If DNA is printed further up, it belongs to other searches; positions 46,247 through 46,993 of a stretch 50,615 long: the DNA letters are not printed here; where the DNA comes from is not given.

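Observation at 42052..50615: Seven-gene operon joining an HdrA-type giant flavoprotein, MvhD, a Flx-like NAD(P)H module and MetV-MetF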

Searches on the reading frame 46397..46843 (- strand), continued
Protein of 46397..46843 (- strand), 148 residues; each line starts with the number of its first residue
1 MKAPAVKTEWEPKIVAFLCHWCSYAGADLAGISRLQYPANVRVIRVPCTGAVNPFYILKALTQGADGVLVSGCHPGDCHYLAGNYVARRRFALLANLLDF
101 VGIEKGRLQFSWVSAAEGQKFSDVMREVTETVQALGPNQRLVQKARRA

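Call 54: find_encoding_contigs(protein=P0194, flank=10000, max_places=1)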
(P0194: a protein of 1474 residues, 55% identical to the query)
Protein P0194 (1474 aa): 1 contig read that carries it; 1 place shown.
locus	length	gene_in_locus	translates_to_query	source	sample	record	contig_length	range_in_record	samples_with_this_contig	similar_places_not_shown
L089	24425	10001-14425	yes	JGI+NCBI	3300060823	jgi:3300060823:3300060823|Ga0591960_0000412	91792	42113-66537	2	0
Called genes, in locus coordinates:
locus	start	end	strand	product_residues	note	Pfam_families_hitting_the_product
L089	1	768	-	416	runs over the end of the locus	PF12704:MacB_PCD, PF02687:FtsX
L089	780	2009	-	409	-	PF12704:MacB_PCD, PF02687:FtsX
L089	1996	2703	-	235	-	PF00005:ABC_tran, PF02463:SMC_N (faint), PF13304:AAA_21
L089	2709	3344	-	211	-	PF00440:TetR_N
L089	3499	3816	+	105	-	PF22263:DUF6951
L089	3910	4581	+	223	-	PF00702:Hydrolase, PF12710:HAD (weak), PF13419:HAD_2, PF13242:Hydrolase_like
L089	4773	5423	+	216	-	PF12225:DUF5981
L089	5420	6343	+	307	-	PF02219:MTHFR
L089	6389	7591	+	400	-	PF07992:Pyr_redox_2 (weak), PF12831:FAD_oxidored (weak), PF13450:NAD_binding_8 (weak), PF12837:Fer4_6 (faint), PF00037:Fer4 (weak), PF14697:Fer4_21 (weak), PF12838:Fer4_7 (weak)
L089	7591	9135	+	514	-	PF00890:FAD_binding_2, PF01266:DAO (weak), PF07992:Pyr_redox_2, PF12831:FAD_oxidored (weak), PF13450:NAD_binding_8 (weak), PF12838:Fer4_7 (weak), PF13187:Fer4_9 (weak), PF13237:Fer4_10, +2 more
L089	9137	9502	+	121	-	PF02662:FlpD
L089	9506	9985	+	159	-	PF13183:Fer4_8, PF13237:Fer4_10 (faint), PF12838:Fer4_7 (weak), PF13187:Fer4_9, PF13534:Fer4_17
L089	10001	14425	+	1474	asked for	PF00890:FAD_binding_2 (weak), PF12831:FAD_oxidored, PF14691:Fer4_20, PF07992:Pyr_redox_2, PF13450:NAD_binding_8, PF07992:Pyr_redox_2, PF07992:Pyr_redox_2, PF13450:NAD_binding_8, +23 more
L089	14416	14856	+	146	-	PF02662:FlpD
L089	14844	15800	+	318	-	PF13187:Fer4_9 (faint), PF12797:Fer4_2 (faint), PF13746:Fer4_18 (faint), PF13183:Fer4_8, PF13534:Fer4_17 (weak)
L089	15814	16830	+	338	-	PF13183:Fer4_8 (faint), PF12838:Fer4_7 (faint), PF13187:Fer4_9 (faint), PF13534:Fer4_17 (faint), PF17179:Fer4_22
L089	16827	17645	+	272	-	PF00970:FAD_binding_6 (faint), PF00175:NAD_binding_1, PF10418:DHODB_Fe-S_bind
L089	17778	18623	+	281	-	PF13292:DXP_synthase_N, PF00456:Transketolase_N, PF00676:E1_dh (weak)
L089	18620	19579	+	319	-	PF02779:Transket_pyr, PF02780:Transketolase_C, PF22613:Transketolase_C_1 (faint)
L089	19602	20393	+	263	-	PF04909:Amidohydro_2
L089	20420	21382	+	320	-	PF00676:E1_dh, PF02775:TPP_enzyme_C (weak), PF00456:Transketolase_N (weak)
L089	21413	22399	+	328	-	PF02779:Transket_pyr, PF02780:Transketolase_C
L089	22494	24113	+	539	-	PF00753:Lactamase_B, PF12706:Lactamase_B_2 (weak), PF16661:Lactamase_B_6, PF10996:Beta-Casp, PF07521:RMMBL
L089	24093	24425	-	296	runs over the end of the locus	PF02517:Rce1-like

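Call 61: search_protein_families(library=ncbifam, proteins=[L001:5571-10004:+, window:46397-46843:-, L001:5095-5574:+, L001:3419-4678:+, L001:2382-3422:+], max_evalue=0.00001)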
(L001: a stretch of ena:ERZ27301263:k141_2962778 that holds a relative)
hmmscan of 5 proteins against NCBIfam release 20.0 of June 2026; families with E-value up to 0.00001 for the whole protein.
L001:5571-10004:+ (1477 aa): 102 families (the best 25 are shown)
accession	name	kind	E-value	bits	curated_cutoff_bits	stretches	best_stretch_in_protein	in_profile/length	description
NF040770.1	hetero_SS_HdrA2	exception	2.6e-300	998.1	1100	4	625-906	281-562/777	CoB-CoM heterodisulfide reductase HdrA2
NF041778.1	hetero_SS_HdrA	equivalog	4.5e-217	722.5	1400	4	1208-1475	383-649/771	ferredoxin:CoB-CoM heterodisulfide reductase subunit HdrA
NF041891.1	hdrA_Methbact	equivalog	5.8e-207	689.4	1300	4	1210-1473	372-632/762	ferredoxin:CoB-CoM heterodisulfide reductase subunit HdrA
NF009410.0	PRK12771.1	subfamily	6.2e-170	566.5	516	1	158-653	44-533/566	NAD(P)-binding protein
NF009454.0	PRK12814.1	equivalog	1.3e-153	512.8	916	1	162-641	102-581/657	putative NADPH-dependent glutamate synthase small subunit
NF009414.0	PRK12778.1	equivalog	4.6e-129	431.9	1103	1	161-565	336-750/752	bifunctional dihydroorotate dehydrogenase B NAD binding subunit/NADPH-dependent glutamate synthase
TIGR01316.1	gltA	equivalog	2.4e-114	382.6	471.75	1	159-564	33-449/449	NADPH-dependent glutamate synthase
TIGR03315.1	Se_ygfK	equivalog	1.5e-110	370.2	835.3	1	162-640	445-896/1012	putative selenate reductase subunit YgfK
NF010590.0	PRK13984.1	equivalog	2.5e-101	339.7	946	1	162-567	196-609/611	putative oxidoreductase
TIGR01318.1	gltD_gamma_fam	subfamily_domain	6.2e-91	305.3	482.95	1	158-565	44-466/467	glutamate synthase, small subunit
NF009413.0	PRK12775.1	equivalog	1.4e-86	291.3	1895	1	161-567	338-757/1006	putative trifunctional 2-polyprenylphenol hydroxylase/glutamate synthase subunit beta/ferritin domain-containing protein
NF009408.0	PRK12769.1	equivalog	8.2e-85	285.2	1003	1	154-566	226-653/659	formate-dependent uric acid utilization protein AegA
NF009415.0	PRK12779.1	equivalog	3e-84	283.6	1519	1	159-562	205-624/944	putative bifunctional glutamate synthase subunit beta/2-polyprenylphenol hydroxylase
NF009451.0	PRK12809.1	equivalog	1.1e-78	265.1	1154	1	153-560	208-630/639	formate-dependent uric acid utilization protein YgfT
NF009409.0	PRK12770.1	subfamily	4.4e-78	262.9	343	1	248-567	12-353/360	putative glutamate synthase subunit beta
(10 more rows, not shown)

window:46397-46843:- (148 aa): 4 families
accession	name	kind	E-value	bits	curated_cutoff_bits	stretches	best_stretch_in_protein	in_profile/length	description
NF040770.1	hetero_SS_HdrA2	exception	2.7e-52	177.9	1100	1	7-138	643-774/777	CoB-CoM heterodisulfide reductase HdrA2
NF045873.1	F420_non_VhuD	exception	2.9e-41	140.7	215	1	11-139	1-129/132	F420-non-reducing hydrogenase iron-sulfur subunit VhuD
NF041891.1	hdrA_Methbact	equivalog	1.8e-12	46.3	1300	1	7-122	639-748/762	ferredoxin:CoB-CoM heterodisulfide reductase subunit HdrA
NF041778.1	hetero_SS_HdrA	equivalog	4.3e-06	24.8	1400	1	13-72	655-714/771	ferredoxin:CoB-CoM heterodisulfide reductase subunit HdrA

L001:5095-5574:+ (159 aa): 11 families
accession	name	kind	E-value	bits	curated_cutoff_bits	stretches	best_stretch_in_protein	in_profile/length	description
TIGR03290.1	CoB_CoM_SS_C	equivalog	2.2e-30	105.6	160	1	29-115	2-87/144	CoB--CoM heterodisulfide reductase subunit C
NF038018.1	qmoC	equivalog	1.1e-20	74.4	300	1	14-122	4-110/360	quinone-interacting membrane-bound oxidoreductase complex subunit QmoC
NF041779.1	hetero_SS_HdrC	equivalog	3.9e-19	68.9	350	1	28-124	30-124/198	ferredoxin:CoB-CoM heterodisulfide reductase subunit HdrC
NF041890.1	hdrC_Methbact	equivalog_domain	6.9e-19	68.2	270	1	25-123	25-121/192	ferredoxin:CoB-CoM heterodisulfide reductase subunit HdrC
NF008369.0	PRK11168.1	equivalog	1.6e-10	40.4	278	1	27-106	9-90/401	anaerobic glycerol-3-phosphate dehydrogenase subunit C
NF004898.0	PRK06259.1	equivalog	3.5e-09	35.8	385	1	26-130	131-243/488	fumarate reductase (CoM/CoB) subunit TfrB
TIGR03379.1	glycerol3P_GlpC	equivalog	8.6e-09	34.6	279.9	1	28-102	4-80/397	anaerobic glycerol-3-phosphate dehydrogenase subunit GlpC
NF008434.0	PRK11274.1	equivalog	3.3e-08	32.9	333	1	15-106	9-105/409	glycolate oxidase subunit GlcF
NF004616.0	PRK05950.1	subfamily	3.6e-08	32.8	228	0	69-106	199-236/238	succinate dehydrogenase iron-sulfur subunit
NF009226.0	PRK12576.1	equivalog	5.4e-07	29.2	344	1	30-108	155-236/317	succinate dehydrogenase/fumarate reductase iron-sulfur subunit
TIGR00384.1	dhsB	subfamily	7e-06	25.6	88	0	24-95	135-217/222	succinate dehydrogenase and fumarate reductase iron-sulfur protein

L001:3419-4678:+ (419 aa): 65 families (the best 25 are shown)
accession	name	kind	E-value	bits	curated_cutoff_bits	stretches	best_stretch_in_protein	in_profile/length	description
NF040770.1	hetero_SS_HdrA2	exception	3.5e-32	111.4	1100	1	162-414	393-637/777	CoB-CoM heterodisulfide reductase HdrA2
NF041891.1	hdrA_Methbact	equivalog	6e-29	100.8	1300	1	186-417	417-635/762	ferredoxin:CoB-CoM heterodisulfide reductase subunit HdrA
NF041778.1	hetero_SS_HdrA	equivalog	5.2e-22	77.5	1400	1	187-417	434-650/771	ferredoxin:CoB-CoM heterodisulfide reductase subunit HdrA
NF009410.0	PRK12771.1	subfamily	6.5e-14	51.4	516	1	7-47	140-180/566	NAD(P)-binding protein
TIGR00275.1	TIGR00275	subfamily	1.5e-11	43.8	183.8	0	51-110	99-158/401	aminoacetone oxidase family FAD-binding enzyme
NF010590.0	PRK13984.1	equivalog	1.4e-09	36.7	946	1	7-45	290-328/611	putative oxidoreductase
TIGR01944.1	rnfB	subfamily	3.1e-09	36.7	68.7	1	336-407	101-167/190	RnfABCDGE type electron transport complex subunit B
NF009408.0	PRK12769.1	equivalog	4.4e-09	35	1003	0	7-44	329-366/659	formate-dependent uric acid utilization protein AegA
TIGR03140.1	AhpF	equivalog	5.3e-09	35.1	502.9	1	3-110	210-320/515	alkyl hydroperoxide reductase subunit F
TIGR01292.1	TRX_reduct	equivalog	6.9e-09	34.9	343.45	1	8-113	3-112/300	thioredoxin-disulfide reductase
TIGR03997.1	mycofact_OYE_2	equivalog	7.6e-09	34.5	793.15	1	8-83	382-456/645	mycofactocin system FadH/OYE family oxidoreductase 2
NF009451.0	PRK12809.1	equivalog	1e-08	34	1154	0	8-44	313-349/639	formate-dependent uric acid utilization protein YgfT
TIGR02179.1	PorD_KorD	subfamily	1.1e-08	35.1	60.05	1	345-404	22-76/78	2-oxoacid:acceptor oxidoreductase, delta subunit, pyruvate/2-ketoisovalerate family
NF005415.0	PRK06991.1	equivalog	1.6e-08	34.5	281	1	338-407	75-139/284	electron transport complex subunit RsxB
NF003475.0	PRK05113.1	equivalog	1.9e-08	34.4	203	1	337-406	102-166/190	electron transport complex subunit RsxB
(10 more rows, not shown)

L001:2382-3422:+ (346 aa): 11 families
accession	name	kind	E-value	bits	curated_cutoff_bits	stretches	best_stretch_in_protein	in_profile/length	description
NF040770.1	hetero_SS_HdrA2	exception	4e-57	193.9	1100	2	108-338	317-557/777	CoB-CoM heterodisulfide reductase HdrA2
NF041778.1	hetero_SS_HdrA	equivalog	4.1e-46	157.2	1400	2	108-332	327-562/771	ferredoxin:CoB-CoM heterodisulfide reductase subunit HdrA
NF041891.1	hdrA_Methbact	equivalog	2.2e-37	128.7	1300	1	108-338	314-553/762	ferredoxin:CoB-CoM heterodisulfide reductase subunit HdrA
NF004939.0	PRK06292.1-1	equivalog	2.2e-11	43.1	435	0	5-47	7-48/476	dihydrolipoyl dehydrogenase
TIGR01317.1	GOGAT_sm_gam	subfamily_domain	1.6e-10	40.5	447.7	0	204-337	344-474/485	glutamate synthase small subunit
TIGR03467.1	HpnE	equivalog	2.1e-08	33.9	283.05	1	7-51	2-46/430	hydroxysqualene dehydroxylase HpnE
NF005560.0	PRK07233.1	equivalog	2.4e-07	30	252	1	5-47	2-44/435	hypothetical protein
TIGR02734.1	crtI_fam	subfamily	2.6e-07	29.7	238.1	1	7-45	2-40/504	phytoene desaturase family protein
NF009409.0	PRK12770.1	subfamily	1.1e-06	27.9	343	0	251-338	263-347/360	putative glutamate synthase subunit beta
TIGR03315.1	Se_ygfK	equivalog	1.4e-06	26.1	835.3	0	254-342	754-840/1012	putative selenate reductase subunit YgfK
NF004789.0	PRK06134.1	subfamily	6.1e-06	25.1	747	0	6-46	15-55/581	FAD-dependent oxidoreductase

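Call 70: list_cluster_members(proteins=[P0001, window:46397-46843:-, window:42052-42999:-, window:43690-44535:-])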
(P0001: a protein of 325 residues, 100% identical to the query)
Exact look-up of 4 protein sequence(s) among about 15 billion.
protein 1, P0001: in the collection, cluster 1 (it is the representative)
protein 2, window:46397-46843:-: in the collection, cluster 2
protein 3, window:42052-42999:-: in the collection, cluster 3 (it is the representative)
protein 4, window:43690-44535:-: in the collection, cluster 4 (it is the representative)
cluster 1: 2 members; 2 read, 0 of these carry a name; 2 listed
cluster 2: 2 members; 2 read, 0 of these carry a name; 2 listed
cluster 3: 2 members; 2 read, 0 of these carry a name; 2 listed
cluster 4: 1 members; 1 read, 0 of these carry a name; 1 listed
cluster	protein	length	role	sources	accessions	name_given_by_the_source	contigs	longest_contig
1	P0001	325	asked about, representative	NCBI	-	-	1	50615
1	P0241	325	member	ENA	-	-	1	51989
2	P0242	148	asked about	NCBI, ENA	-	-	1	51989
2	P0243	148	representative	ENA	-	-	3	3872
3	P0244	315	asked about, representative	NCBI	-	-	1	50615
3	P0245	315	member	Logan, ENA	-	-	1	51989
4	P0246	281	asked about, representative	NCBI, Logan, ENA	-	-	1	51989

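Call 72: find_encoding_contigs(protein=P0121, flank=10000, max_places=1)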
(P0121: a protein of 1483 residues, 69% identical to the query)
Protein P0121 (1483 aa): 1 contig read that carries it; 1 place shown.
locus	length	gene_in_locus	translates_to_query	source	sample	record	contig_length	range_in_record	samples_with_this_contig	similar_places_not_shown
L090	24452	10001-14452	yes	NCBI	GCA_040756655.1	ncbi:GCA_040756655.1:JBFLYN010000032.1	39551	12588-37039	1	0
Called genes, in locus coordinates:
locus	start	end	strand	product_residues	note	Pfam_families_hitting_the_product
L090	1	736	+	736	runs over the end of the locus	PF18537:CODH_A_N, PF03598:CdhC, PF19436:ACS_CODH_B_C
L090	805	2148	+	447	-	PF04060:FeS, PF03599:CdhD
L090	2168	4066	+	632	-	PF00111:Fer2, PF17650:RACo_linker, PF17651:Raco_middle, PF14574:RACo_C_ter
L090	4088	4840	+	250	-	PF01656:CbiA, PF13614:AAA_31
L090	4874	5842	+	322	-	PF03599:CdhD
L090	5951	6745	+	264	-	PF00809:Pterin_bind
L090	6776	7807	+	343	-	PF00070:Pyr_redox (faint), PF00890:FAD_binding_2 (faint), PF01266:DAO, PF03486:HI0933_like (faint), PF07992:Pyr_redox_2, PF12831:FAD_oxidored (weak), PF13450:NAD_binding_8, PF01593:Amino_oxidase (weak)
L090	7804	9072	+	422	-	PF01266:DAO (weak), PF01494:FAD_binding_3, PF07992:Pyr_redox_2, PF13450:NAD_binding_8, PF01593:Amino_oxidase (weak), PF12838:Fer4_7, PF13187:Fer4_9, PF13237:Fer4_10, +9 more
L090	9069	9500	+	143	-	PF02662:FlpD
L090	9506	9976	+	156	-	PF13237:Fer4_10 (weak), PF13183:Fer4_8, PF13187:Fer4_9 (weak), PF13534:Fer4_17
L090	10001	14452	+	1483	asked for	PF00037:Fer4 (weak), PF12797:Fer4_2 (weak), PF14691:Fer4_20, PF07992:Pyr_redox_2, PF13450:NAD_binding_8, PF07992:Pyr_redox_2, PF07992:Pyr_redox_2, PF12831:FAD_oxidored, +14 more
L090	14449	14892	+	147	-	PF02662:FlpD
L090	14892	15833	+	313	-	PF13187:Fer4_9 (faint), PF12797:Fer4_2 (faint), PF13237:Fer4_10 (faint), PF00037:Fer4 (faint), PF13746:Fer4_18 (faint)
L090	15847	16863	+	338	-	PF13187:Fer4_9 (faint), PF14697:Fer4_21 (faint), PF00037:Fer4 (faint), PF12797:Fer4_2 (faint), PF13237:Fer4_10 (faint), PF17179:Fer4_22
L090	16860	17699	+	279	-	PF00970:FAD_binding_6 (weak), PF00175:NAD_binding_1, PF10418:DHODB_Fe-S_bind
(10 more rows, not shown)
